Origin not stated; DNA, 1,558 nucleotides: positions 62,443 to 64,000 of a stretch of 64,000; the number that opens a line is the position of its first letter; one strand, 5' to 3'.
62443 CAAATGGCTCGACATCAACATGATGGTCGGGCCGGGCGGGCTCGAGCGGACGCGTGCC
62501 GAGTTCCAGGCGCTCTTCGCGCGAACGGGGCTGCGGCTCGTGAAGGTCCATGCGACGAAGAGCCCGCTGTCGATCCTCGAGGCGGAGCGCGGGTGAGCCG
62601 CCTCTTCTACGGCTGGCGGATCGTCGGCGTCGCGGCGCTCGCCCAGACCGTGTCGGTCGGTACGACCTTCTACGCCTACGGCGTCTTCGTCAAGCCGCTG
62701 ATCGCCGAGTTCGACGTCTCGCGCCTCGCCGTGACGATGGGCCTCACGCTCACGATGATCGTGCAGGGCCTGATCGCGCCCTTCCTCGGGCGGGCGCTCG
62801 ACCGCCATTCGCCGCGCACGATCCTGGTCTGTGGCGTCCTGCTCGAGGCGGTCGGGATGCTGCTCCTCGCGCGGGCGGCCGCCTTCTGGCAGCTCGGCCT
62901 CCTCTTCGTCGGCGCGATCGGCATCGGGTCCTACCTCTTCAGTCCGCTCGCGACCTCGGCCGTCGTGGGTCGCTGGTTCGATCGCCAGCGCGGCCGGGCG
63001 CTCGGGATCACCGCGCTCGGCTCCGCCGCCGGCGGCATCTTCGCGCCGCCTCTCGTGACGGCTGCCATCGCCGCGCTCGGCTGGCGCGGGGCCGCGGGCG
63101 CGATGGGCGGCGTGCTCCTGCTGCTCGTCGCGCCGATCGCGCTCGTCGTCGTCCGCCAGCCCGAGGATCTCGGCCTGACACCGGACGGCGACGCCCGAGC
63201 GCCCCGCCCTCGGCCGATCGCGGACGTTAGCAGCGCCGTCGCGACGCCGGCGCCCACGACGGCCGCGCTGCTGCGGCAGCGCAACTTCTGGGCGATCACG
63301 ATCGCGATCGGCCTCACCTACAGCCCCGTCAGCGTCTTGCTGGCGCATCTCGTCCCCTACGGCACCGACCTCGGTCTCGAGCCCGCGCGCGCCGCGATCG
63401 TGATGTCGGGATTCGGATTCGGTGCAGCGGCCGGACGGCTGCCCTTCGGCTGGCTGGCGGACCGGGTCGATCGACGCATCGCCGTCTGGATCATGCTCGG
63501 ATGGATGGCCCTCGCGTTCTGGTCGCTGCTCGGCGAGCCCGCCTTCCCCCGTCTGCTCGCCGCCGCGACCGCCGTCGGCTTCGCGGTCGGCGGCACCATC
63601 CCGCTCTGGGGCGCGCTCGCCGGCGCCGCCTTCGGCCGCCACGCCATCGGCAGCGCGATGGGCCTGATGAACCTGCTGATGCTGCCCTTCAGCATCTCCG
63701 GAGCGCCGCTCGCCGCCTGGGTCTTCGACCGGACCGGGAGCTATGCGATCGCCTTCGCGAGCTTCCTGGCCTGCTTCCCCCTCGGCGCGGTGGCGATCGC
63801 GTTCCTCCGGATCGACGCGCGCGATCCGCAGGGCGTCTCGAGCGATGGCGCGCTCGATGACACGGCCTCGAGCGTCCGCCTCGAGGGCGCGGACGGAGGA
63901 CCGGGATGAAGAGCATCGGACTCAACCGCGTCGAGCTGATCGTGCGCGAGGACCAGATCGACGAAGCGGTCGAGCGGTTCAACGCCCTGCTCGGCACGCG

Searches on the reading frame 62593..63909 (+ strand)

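Call 30: search_protein_families(library=pfam, proteins=[window:62593-63909:+], max_evalue=0.001)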
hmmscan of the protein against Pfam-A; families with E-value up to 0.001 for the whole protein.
window:62593-63909:+ (438 aa): 1 family
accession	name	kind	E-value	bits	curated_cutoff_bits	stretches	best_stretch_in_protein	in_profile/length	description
PF07690.21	MFS_1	-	7.2e-42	144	33.4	2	19-262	5-234/347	Major Facilitator Superfamily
